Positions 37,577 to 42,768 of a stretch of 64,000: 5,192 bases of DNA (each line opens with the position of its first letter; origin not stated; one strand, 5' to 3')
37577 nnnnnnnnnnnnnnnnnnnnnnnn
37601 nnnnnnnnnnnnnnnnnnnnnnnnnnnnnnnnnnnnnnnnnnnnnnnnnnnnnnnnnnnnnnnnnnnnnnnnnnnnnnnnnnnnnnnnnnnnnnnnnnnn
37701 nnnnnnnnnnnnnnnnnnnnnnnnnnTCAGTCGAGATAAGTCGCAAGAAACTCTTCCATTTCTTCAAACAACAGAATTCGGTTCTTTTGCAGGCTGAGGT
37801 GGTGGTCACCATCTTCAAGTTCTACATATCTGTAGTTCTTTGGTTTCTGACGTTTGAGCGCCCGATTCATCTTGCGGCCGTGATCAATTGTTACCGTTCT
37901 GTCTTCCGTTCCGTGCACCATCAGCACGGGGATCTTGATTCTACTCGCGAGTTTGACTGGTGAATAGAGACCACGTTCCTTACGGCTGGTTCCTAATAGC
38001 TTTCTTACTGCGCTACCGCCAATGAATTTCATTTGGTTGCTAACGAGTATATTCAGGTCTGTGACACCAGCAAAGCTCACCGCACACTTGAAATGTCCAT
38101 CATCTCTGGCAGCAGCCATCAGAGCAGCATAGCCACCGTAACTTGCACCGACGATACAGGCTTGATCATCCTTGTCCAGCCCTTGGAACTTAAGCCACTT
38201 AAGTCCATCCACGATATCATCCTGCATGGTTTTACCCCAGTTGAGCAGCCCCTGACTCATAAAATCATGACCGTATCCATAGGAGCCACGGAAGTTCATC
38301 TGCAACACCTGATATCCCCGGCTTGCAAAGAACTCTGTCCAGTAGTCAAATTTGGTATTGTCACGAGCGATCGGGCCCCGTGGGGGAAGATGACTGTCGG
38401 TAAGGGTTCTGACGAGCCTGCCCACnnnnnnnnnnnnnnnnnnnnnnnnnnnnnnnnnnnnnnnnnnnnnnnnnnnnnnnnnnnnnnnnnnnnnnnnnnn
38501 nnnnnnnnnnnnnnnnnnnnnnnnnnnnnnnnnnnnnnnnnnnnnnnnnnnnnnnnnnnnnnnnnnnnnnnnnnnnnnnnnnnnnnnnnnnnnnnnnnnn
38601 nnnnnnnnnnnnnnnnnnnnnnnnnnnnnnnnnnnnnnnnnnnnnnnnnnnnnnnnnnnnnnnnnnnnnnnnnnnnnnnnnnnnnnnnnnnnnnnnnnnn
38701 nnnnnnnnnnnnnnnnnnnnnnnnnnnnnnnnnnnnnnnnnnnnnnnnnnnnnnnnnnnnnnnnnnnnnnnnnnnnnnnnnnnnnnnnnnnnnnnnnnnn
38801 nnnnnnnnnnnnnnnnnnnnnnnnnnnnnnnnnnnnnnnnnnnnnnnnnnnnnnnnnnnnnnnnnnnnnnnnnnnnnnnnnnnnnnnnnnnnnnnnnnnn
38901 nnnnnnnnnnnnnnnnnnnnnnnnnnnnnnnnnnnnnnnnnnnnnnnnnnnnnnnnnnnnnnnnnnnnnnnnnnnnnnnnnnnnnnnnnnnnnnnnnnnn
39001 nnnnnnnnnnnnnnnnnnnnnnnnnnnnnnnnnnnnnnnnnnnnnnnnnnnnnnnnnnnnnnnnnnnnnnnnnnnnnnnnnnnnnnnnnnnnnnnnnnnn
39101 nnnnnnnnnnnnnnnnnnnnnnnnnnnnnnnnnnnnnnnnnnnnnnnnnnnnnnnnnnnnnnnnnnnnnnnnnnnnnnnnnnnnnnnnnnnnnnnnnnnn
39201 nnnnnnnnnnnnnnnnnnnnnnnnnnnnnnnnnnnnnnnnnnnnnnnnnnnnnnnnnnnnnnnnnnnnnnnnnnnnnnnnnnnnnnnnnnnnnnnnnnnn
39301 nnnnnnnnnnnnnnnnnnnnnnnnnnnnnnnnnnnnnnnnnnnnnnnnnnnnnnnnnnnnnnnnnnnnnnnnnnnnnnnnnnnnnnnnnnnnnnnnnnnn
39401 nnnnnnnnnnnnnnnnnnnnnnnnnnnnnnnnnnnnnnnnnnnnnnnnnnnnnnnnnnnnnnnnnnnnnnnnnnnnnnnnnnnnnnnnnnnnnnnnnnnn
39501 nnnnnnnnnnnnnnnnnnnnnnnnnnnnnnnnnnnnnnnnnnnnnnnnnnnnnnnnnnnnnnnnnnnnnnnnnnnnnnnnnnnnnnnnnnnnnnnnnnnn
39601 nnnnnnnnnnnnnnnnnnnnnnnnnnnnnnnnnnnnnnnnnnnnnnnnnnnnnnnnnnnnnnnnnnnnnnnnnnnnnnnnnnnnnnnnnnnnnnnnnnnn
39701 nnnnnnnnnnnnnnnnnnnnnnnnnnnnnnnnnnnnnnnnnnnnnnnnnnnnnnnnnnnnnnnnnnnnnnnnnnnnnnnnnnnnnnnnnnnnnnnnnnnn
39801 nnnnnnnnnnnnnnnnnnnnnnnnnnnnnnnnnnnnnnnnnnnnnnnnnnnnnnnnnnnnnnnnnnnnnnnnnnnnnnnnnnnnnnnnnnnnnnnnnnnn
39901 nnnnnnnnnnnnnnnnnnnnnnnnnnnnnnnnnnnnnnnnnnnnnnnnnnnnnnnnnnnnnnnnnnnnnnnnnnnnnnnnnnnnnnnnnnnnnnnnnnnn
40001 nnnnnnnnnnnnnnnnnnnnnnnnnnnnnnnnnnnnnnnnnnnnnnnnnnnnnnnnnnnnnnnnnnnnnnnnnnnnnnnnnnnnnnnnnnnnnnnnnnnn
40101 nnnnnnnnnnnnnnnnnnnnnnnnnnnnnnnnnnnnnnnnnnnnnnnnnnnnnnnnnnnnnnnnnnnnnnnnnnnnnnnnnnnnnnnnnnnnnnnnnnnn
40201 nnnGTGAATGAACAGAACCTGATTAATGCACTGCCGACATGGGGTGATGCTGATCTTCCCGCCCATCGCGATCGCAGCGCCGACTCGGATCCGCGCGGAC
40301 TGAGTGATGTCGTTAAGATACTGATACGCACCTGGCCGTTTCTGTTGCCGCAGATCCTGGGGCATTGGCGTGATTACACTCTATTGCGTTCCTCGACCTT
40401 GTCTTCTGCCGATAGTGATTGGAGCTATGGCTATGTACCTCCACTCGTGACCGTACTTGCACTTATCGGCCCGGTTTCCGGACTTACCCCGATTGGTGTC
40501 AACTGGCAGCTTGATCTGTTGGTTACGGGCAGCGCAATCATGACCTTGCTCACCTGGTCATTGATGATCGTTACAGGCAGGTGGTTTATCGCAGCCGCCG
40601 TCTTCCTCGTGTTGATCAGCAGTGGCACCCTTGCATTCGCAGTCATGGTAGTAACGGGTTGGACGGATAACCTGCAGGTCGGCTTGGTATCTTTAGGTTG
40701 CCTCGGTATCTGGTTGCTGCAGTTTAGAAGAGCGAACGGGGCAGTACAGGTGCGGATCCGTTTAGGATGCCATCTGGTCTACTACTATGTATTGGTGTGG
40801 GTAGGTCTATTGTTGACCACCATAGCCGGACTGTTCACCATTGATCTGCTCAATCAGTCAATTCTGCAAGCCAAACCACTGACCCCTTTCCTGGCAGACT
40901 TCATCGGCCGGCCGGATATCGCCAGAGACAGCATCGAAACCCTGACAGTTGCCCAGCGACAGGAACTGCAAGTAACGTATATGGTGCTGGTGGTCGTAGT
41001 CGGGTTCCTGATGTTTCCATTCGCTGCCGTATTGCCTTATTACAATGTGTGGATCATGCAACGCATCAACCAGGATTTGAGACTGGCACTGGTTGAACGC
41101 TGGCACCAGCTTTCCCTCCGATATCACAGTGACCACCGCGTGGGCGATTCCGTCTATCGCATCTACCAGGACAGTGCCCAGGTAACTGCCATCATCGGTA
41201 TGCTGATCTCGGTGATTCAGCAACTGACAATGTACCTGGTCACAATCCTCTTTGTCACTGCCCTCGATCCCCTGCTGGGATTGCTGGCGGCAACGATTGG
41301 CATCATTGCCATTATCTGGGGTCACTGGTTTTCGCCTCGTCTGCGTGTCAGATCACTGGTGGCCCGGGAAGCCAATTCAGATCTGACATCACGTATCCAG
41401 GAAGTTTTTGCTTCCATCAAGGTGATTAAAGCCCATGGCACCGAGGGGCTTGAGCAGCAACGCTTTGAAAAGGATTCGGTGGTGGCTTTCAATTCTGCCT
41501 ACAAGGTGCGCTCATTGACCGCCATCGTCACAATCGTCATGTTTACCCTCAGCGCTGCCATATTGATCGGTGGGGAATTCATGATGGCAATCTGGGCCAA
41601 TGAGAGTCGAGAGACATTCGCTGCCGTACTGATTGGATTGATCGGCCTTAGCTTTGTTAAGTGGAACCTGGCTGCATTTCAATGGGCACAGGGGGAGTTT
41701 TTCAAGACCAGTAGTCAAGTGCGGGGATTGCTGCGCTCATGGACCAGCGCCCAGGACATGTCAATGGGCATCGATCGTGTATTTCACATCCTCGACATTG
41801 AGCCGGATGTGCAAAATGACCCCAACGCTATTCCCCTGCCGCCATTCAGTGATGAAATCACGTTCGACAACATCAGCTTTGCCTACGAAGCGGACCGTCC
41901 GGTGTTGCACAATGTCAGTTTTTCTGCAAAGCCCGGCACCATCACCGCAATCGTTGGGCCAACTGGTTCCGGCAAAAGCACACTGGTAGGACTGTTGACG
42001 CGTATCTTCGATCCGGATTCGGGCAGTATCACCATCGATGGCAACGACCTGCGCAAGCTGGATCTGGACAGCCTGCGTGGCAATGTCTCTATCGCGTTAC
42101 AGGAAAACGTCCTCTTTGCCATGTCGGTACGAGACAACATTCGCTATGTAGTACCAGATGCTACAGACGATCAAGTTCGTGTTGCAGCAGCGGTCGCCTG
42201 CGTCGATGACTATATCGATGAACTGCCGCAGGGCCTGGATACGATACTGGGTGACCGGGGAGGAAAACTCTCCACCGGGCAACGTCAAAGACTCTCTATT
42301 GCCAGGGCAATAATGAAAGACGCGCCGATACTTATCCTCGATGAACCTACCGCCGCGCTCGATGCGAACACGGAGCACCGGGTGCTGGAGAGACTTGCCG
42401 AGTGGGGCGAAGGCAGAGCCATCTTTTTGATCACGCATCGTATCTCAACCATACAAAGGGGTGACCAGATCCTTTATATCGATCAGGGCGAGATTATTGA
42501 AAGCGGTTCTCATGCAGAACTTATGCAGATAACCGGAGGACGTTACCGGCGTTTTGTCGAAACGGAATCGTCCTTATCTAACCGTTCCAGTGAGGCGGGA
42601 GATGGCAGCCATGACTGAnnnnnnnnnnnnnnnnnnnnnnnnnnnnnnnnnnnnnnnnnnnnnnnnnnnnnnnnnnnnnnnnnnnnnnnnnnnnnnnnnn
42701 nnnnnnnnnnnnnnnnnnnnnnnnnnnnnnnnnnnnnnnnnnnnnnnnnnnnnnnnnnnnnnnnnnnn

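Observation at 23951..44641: Three paralogous two-gene ABC exporter modules linked to Rph/PpsA-like phosphotransferases, one reduced to a relic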

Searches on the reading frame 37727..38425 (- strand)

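Call 3: search_protein_families(library=pfam, proteins=[window:37727-38425:-])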
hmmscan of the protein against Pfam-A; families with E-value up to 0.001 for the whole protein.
window:37727-38425:- (232 aa): 9 families
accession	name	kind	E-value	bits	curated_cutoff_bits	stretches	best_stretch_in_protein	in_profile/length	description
PF00326.27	Peptidase_S9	-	1.4e-37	129.7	22.6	1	26-231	3-210/213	Prolyl oligopeptidase family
PF02129.25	Peptidase_S15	-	7.1e-16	59.1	23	1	27-125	42-133/262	X-Pro dipeptidyl-peptidase (S15 family)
PF00561.26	Abhydrolase_1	-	1.1e-10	42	25.8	1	28-122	15-103/245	alpha/beta hydrolase fold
PF12146.15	Hydrolase_4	-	2.8e-09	37.1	27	1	25-128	19-117/239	Serine aminopeptidase, S33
PF20434.5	BD-FAE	-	5.9e-09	36.2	26.8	1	86-190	88-215/215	BD-FAE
PF01738.24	DLH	-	2.3e-07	31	21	1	64-195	74-174/217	Dienelactone hydrolase family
PF00756.26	Esterase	-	9.5e-07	29.3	22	1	85-181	113-201/251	Putative esterase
PF12697.13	Abhydrolase_6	-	1.9e-05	25.9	26.3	0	33-113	23-85/217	Alpha/beta hydrolase family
PF02230.22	Abhydrolase_2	-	5.6e-05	23.5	23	0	163-213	155-204/217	Phospholipase/Carboxylesterase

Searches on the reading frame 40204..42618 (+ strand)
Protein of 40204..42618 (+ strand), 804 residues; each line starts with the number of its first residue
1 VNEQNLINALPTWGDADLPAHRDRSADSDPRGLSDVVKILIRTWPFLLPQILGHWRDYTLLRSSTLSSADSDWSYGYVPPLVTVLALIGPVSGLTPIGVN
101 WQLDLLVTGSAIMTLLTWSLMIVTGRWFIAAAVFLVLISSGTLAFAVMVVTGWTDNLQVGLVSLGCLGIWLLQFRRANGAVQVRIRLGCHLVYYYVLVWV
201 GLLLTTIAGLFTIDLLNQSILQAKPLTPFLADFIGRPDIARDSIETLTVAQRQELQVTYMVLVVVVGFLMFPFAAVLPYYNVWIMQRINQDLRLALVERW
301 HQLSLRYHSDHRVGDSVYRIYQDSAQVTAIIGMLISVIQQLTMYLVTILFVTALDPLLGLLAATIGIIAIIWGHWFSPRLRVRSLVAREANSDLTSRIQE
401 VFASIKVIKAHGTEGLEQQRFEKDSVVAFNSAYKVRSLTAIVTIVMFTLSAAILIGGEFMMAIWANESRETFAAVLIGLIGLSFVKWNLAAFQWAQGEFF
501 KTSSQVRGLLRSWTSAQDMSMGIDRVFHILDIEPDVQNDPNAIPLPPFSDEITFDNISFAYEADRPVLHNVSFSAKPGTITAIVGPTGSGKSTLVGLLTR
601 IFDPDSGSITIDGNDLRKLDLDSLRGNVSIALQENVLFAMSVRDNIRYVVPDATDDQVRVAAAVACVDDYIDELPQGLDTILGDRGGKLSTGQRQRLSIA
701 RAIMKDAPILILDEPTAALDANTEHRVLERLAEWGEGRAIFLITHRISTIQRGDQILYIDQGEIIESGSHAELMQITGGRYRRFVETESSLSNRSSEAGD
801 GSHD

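Call 3: search_protein_families(library=pfam, proteins=[window:40204-42618:+])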
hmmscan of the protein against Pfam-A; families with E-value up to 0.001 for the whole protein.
window:40204-42618:+ (804 aa): 5 families
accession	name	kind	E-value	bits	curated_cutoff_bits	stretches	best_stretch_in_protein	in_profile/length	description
PF00005.33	ABC_tran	-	4e-34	118.6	25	1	568-717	1-137/137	ABC transporter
PF00664.28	ABC_membrane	-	3.7e-22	79.7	28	1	244-457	26-242/274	ABC transporter transmembrane region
PF02463.25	SMC_N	-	2.9e-09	37.1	40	1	605-760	107-212/220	RecF/RecN/SMC N terminal domain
PF13304.12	AAA_21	-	9.4e-07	29.6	27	0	580-649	1-61/304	AAA domain, putative AbiEii toxin, Type IV TA system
PF13555.12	AAA_29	-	0.00024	21.2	27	1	574-605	18-49/61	P-loop containing region of AAA domain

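Call 6: search_protein_families(library=ncbifam, proteins=[window:40204-42618:+], max_evalue=1e-10)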
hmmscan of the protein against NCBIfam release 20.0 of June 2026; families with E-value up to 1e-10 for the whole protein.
window:40204-42618:+ (804 aa): 168 families (the best 25 are shown)
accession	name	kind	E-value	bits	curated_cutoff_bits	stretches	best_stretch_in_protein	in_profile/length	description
TIGR02204.1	MsbA_rel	hypoth_equivalog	3.2e-102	343.1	780.4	1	250-786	52-573/576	ABC transporter, permease/ATP-binding protein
TIGR02203.1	MsbA_lipidA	equivalog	2.3e-98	330.1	602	1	251-778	48-560/572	lipid A export permease/ATP-binding protein MsbA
NF045513.1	HepA_fam_ABC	equivalog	2.2e-94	317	725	1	256-778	96-600/610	heterocyst formation ABC transporter subunit HepA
TIGR00958.1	3a01208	subfamily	4.9e-89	299.5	874.6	1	283-783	227-709/711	antigen peptide transporter 2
NF010178.0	PRK13657.1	equivalog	6e-89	299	733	1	297-791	96-573/588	glucan ABC transporter ATP-binding protein/ permease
TIGR01846.1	type_I_sec_HlyB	subfamily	3.4e-87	293.4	725.55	1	274-786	196-690/694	type I secretion system permease/ATPase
NF052233.1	CphA_assoc_ABC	equivalog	2.2e-84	284.2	880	1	256-785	229-741/766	cyanophycin metabolism-associated ABC transporter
NF008381.0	PRK11176.1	equivalog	1.7e-76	257.8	867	1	258-778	65-570/582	lipid A ABC transporter ATP-binding protein/permease MsbA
TIGR03375.1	type_I_sec_LssB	subfamily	1.7e-74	251.4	693.1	1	317-775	247-690/696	type I secretion system permease/ATPase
TIGR03797.1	NHLM_micro_ABC2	equivalog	7.3e-72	242.9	709.4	1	252-785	172-682/686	NHLP bacteriocin export ABC transporter permease/ATPase subunit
NF008055.0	PRK10789.1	equivalog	1.3e-71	241.9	845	1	255-783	58-566/590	SmdA family multidrug ABC transporter permease/ATP-binding protein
TIGR01192.1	chvA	subfamily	1.6e-71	241.6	585.4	1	523-790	306-572/585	glucan export ABC transporter ATP-binding protein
TIGR03796.1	NHLM_micro_ABC1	equivalog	9.2e-71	239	853.3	1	244-785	181-709/710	NHLP family bacteriocin export ABC transporter peptidase/permease/ATPase subunit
NF008364.0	PRK11160.1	equivalog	2.5e-69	234.4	630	1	287-785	90-572/575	heme ABC transporter ATP-binding protein/permease CydC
TIGR02868.1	CydC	equivalog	4.2e-69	233.6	329.05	1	287-746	83-529/530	thiol reductant ABC exporter subunit CydC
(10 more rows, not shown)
